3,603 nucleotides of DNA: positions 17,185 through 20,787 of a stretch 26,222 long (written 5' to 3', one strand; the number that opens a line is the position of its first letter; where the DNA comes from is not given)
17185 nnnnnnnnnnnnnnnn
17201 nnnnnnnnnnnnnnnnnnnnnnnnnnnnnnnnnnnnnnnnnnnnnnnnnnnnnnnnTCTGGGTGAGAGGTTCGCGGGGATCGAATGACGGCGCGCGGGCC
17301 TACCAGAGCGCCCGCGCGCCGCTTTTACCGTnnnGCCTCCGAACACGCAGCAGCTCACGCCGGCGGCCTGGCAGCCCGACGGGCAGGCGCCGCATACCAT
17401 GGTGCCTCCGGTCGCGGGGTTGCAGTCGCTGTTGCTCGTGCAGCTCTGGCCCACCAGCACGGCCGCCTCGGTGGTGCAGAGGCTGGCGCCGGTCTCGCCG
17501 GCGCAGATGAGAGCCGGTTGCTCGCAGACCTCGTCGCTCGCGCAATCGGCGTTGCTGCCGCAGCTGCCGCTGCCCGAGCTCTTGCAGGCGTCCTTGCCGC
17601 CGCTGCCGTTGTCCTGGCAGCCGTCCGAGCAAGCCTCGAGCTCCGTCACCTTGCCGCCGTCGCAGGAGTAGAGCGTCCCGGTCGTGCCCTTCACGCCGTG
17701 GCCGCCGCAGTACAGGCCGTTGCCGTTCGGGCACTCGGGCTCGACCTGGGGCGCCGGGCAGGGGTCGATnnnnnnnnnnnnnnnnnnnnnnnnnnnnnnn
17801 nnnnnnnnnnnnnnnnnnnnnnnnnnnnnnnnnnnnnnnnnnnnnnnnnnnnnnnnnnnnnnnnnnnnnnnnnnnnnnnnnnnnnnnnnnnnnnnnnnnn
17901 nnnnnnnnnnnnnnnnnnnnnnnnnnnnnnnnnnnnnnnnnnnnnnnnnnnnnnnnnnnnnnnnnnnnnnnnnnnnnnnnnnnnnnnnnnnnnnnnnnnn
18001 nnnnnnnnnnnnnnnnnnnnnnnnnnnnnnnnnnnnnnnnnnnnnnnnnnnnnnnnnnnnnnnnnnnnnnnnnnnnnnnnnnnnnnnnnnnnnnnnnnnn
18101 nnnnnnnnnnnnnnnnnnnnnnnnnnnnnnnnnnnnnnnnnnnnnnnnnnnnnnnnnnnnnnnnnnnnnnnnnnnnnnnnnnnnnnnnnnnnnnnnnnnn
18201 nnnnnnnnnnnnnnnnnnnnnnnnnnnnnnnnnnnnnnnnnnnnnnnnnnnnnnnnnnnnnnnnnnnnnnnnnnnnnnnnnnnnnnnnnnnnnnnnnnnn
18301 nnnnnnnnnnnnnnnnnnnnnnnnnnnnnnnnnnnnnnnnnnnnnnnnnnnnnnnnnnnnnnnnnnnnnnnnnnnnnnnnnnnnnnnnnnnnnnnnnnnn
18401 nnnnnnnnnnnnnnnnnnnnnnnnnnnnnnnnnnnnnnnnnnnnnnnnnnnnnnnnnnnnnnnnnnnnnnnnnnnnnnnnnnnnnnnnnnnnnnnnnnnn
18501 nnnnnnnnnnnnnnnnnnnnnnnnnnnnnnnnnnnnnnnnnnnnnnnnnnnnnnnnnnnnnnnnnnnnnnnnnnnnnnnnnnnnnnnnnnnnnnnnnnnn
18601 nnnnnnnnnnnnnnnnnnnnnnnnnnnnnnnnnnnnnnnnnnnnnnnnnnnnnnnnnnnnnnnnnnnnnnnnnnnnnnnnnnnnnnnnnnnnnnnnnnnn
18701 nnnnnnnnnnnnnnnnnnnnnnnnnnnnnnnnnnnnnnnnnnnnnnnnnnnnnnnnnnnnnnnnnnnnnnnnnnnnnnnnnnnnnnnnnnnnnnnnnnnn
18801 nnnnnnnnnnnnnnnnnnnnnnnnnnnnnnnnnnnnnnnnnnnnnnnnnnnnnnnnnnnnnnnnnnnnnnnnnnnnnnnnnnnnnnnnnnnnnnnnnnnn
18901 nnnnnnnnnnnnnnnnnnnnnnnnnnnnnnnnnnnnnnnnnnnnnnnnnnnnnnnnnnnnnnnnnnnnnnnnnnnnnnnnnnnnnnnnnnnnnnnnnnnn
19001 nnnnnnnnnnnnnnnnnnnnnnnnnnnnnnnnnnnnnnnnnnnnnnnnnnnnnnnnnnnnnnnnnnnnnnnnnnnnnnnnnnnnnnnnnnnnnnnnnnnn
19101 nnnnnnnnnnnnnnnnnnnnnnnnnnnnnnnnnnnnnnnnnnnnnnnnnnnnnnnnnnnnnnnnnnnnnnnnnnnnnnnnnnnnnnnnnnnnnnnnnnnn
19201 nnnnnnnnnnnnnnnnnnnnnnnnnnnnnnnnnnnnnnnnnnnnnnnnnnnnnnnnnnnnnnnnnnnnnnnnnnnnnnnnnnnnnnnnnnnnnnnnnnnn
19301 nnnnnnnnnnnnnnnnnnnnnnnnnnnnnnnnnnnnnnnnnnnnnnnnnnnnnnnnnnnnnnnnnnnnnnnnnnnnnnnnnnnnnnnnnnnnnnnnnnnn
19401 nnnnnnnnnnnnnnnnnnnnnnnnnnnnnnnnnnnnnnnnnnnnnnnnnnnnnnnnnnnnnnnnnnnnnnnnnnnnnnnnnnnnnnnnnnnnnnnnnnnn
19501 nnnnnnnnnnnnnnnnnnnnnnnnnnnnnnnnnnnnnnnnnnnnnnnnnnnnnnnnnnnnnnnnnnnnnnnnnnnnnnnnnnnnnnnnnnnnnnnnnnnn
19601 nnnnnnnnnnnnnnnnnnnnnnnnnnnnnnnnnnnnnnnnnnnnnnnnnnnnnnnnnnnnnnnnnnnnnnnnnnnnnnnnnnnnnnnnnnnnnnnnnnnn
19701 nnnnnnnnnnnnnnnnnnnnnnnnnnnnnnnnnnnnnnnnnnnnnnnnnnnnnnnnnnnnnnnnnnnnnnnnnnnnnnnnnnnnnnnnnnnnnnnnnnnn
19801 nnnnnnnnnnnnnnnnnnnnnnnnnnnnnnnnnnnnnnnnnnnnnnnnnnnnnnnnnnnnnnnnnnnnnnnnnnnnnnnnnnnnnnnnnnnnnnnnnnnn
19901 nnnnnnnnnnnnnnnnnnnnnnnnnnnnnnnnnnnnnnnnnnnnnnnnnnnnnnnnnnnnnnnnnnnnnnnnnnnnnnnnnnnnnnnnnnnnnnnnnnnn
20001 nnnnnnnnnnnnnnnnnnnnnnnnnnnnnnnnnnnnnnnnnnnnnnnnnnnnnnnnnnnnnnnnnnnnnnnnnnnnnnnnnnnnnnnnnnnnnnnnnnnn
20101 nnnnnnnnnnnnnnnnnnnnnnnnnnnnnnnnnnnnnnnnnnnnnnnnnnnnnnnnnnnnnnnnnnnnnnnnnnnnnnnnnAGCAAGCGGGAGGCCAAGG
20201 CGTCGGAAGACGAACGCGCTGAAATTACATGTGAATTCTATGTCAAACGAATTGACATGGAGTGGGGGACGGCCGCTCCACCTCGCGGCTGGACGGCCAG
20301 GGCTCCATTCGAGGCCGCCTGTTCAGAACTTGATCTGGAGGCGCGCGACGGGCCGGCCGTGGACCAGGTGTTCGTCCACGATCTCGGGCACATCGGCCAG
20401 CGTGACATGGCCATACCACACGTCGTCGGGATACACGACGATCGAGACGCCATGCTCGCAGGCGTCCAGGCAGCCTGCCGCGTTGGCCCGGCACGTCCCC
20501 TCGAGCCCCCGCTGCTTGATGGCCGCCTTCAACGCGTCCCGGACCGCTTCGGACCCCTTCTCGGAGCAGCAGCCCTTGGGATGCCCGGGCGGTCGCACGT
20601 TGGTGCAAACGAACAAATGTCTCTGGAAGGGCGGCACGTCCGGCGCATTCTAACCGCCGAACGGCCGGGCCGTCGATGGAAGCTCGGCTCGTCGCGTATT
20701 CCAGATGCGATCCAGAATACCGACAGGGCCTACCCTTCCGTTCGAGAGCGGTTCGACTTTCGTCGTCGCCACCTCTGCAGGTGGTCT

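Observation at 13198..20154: Paralogous modular secreted Cys-rich cluster (lysin, DC-repeat lipoprotein, non-catalytic paralogue) in one minus-strand operon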

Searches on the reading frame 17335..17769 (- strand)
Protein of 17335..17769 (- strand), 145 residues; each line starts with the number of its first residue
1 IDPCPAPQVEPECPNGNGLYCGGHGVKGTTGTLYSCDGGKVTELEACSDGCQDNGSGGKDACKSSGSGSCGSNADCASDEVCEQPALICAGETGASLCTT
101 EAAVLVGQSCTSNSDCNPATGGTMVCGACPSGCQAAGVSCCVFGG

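Call 13: search_protein_families(library=pfam, proteins=[window:17335-17769:-], max_evalue=10)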
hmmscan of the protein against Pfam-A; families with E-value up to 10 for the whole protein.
seq(145 aa): 2 families
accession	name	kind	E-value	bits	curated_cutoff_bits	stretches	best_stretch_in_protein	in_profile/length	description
PF15270.11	ACI44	-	0.033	14.8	27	1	70-117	6-50/65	Metallo-carboxypeptidase inhibitor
PF01666.22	DX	-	5.1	8.1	25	0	99-126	39-62/76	DX module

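Call 15: search_solved_structures(query=window:17335-17769:-, max_evalue=10, show_alignments=2)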
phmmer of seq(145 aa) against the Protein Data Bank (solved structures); distinct sequences matched with E-value up to 10: 1.
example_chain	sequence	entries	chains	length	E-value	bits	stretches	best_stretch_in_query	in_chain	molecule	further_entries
3fju_B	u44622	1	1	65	1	12.8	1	69-119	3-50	Carboxypeptidase A inhibitor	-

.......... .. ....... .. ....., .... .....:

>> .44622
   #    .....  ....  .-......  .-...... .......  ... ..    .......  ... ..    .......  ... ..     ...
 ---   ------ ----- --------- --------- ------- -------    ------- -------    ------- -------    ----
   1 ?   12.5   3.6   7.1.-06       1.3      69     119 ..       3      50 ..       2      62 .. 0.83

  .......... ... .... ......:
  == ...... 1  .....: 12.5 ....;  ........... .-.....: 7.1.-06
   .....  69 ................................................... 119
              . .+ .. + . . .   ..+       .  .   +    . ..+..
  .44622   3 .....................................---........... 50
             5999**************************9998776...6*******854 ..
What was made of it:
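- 17335..17583 (-): g1 C-terminal Cys-rich tail (aa 858-940). No family match (calls 13, 15).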

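Call 61: predict_structure(alignment_id=A3)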
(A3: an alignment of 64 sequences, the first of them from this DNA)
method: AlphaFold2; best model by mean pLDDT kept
length: 141 residues; sequences in the alignment: 64
mean_pLDDT: 85.3   pTM: 0.54
mean pLDDT of the five models: 85.3, 84.4, 84.4, 83.7, 81.3
residues with pLDDT >= 90: 57; 70-90: 67; 50-70: 16; < 50: 1
segments of 3 or more residues with pLDDT < 50: none
pLDDT, mean of each block of 10 residues (from residue 1): 70 95 94 95 92 90 74 85 81 85 89 74 85 87 64
secondary structure, 60 per line:
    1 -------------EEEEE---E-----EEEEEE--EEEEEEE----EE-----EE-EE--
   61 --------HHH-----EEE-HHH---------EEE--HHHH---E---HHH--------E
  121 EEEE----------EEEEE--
elements in order: E14-18 E28-33 E36-42 E77-79 E93-95 H98-101 E120-124 E135-139
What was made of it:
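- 17584..17733 (-): g1 six-Cys module (aa 808-857). AF2 pLDDT 92-95 (call 61).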

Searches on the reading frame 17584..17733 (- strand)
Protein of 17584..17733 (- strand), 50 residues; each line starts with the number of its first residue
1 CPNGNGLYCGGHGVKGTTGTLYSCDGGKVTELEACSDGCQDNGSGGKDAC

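Call 42: search_protein_representatives(alignment_id=A1)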
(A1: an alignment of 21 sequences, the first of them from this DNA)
Query: 21 sequences, 50 profile positions. Proteins with E-value up to 0.001 (for the whole library): 882; up to 1e-10: 387; up to 1e-30: 73. The best 150 are listed.
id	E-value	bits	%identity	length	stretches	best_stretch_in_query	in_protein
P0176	2.7e-236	779.9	-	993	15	1-50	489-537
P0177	2.5e-210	696.8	-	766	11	1-50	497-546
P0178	2.9e-153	514.1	-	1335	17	1-50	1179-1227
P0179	4.2e-128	433.5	-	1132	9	1-50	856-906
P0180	9.4e-121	410.0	-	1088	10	1-50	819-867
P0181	9.4e-114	387.6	-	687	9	1-50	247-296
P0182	7.2e-103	352.7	-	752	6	1-50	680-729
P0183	1.1e-96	332.9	-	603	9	1-50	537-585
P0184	1.3e-95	329.5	-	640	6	1-50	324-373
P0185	9.2e-90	310.8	-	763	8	1-50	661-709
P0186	2.3e-89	309.5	-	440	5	1-50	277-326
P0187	3.1e-83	289.8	-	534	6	5-50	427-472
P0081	1.4e-76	268.5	-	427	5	1-50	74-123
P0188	9.5e-69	243.5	-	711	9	1-50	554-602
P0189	7.2e-68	240.6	-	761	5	1-50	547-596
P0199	3.8e-57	206.3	-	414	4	1-50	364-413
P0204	3.0e-55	200.2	-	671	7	1-50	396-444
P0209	5.7e-49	180.2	-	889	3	1-50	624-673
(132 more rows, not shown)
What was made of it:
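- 17584..17733 (-): 882 representative proteins carry it (call 42).
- It occurs in up to about 17 tandem copies (call 42).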

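Call 45: search_protein_families(library=pfam, alignment_id=A2, max_evalue=0.0001)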
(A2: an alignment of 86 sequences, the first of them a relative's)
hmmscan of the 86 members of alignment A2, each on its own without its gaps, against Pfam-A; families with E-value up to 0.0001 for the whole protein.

A. member 1, P0176 (993 aa): 0 families

B. families by the number of members that match (of 86 scanned): 22 families
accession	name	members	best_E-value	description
PF01551.29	Peptidase_M23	16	3.7e-22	Peptidase family M23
PF05257.22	CHAP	7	9.3e-23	CHAP domain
PF01183.26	Glyco_hydro_25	6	7.4e-41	Glycosyl hydrolases family 25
PF01510.30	Amidase_2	4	7e-34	N-acetylmuramoyl-L-alanine amidase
PF13620.12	CarboxypepD_reg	3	1.2e-31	Carboxypeptidase regulatory-like domain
PF14321.11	DUF4382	3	1e-09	Domain of unknown function (DUF4382)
PF13715.12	CarbopepD_reg_2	2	6.4e-29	CarboxypepD_reg-like domain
PF09992.14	NAGPA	2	5.6e-10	Phosphodiester glycosidase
PF01400.30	Astacin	1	7.5e-40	Astacin (Peptidase family M12A)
PF00069.31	Pkinase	1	1.4e-34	Protein kinase domain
PF07603.17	Lcl_C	1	3.4e-21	Lcl C-terminal domain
PF07714.23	PK_Tyr_Ser-Thr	1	5.5e-21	Protein tyrosine and serine/threonine kinase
PF13472.12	Lipase_GDSL_2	1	4.1e-18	GDSL-like Lipase/Acylhydrolase family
PF08308.17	PEGA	1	3.6e-10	PEGA domain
PF08486.15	SpoIID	1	2.1e-09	Stage II sporulation protein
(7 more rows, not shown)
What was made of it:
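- The six-Cys module co-occurs with M23 (16 of 86), CHAP (7), GH25 (6), Amidase_2 (4), NAGPA, SpoIID and SLT (call 45). The six-Cys module is mostly found with lytic M23, CHAP and GH25 enzymes that carry up to about 17 binding repeats (calls 42, 45). The module's usual partners are peptidoglycan hydrolases (call 45).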

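Call 71: list_cluster_members(proteins=[P0176, P0177, P0178, P0179, P0181, P0184, P0189, P0199, P0204, P0209])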
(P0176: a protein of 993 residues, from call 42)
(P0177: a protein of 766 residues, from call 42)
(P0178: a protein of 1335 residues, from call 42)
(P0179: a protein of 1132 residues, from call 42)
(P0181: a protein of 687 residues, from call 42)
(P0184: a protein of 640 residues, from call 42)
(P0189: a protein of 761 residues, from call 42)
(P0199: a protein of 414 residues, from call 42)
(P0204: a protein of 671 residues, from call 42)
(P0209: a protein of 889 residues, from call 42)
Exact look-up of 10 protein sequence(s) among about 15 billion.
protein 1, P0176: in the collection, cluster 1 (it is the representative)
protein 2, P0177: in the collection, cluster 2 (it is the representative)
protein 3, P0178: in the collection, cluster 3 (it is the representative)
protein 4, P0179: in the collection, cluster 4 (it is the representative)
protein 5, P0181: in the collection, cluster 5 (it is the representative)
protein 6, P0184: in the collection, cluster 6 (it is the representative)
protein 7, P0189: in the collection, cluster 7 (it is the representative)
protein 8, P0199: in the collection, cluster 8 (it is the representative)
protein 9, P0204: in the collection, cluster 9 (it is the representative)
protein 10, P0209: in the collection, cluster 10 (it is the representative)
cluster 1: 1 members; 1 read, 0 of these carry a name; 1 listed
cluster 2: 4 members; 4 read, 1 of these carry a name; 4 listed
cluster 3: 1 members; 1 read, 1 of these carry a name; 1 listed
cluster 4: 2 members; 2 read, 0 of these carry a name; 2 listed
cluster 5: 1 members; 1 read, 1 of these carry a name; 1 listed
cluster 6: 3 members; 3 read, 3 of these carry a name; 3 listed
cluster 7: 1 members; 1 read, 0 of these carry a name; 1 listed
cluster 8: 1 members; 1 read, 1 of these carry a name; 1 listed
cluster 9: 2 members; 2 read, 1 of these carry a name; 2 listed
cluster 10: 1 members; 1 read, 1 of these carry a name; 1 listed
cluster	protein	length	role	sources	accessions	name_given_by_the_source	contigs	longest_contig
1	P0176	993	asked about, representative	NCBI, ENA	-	-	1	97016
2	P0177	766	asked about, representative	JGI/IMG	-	hypothetical protein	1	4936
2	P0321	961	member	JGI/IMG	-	-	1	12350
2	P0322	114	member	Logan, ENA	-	-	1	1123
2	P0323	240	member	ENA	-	-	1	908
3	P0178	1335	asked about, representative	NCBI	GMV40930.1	MAG: hypothetical protein AMXMBFR64_26460 [Myxococcales bacterium]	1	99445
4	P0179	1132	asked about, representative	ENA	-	-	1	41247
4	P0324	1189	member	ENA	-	-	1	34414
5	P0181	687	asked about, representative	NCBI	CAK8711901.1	hypothetical protein GMJAKD_01145 [Candidatus Electrothrix aarhusensis]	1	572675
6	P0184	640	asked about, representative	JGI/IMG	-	hypothetical protein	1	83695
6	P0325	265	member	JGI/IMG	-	hypothetical protein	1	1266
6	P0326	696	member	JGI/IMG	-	hypothetical protein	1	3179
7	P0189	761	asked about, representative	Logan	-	-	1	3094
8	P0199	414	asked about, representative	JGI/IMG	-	hypothetical protein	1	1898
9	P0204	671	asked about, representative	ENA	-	-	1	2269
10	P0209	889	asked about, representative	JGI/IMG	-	Divergent InlB B-repeat domain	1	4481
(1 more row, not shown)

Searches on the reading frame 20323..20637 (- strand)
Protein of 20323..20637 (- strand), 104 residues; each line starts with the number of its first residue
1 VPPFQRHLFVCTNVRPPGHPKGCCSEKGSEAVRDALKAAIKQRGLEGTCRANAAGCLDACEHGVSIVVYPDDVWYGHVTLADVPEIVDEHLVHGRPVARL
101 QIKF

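Call 69: search_protein_families(library=pfam, proteins=[window:20323-20637:-], max_evalue=0.001)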
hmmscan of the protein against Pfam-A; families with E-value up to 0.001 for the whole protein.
window:20323-20637:- (104 aa): 1 family
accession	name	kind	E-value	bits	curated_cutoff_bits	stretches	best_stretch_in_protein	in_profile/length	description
PF06999.17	Suc_Fer-like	-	0.00045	20.8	34.9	0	66-98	149-186/191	Sucrase/ferredoxin-like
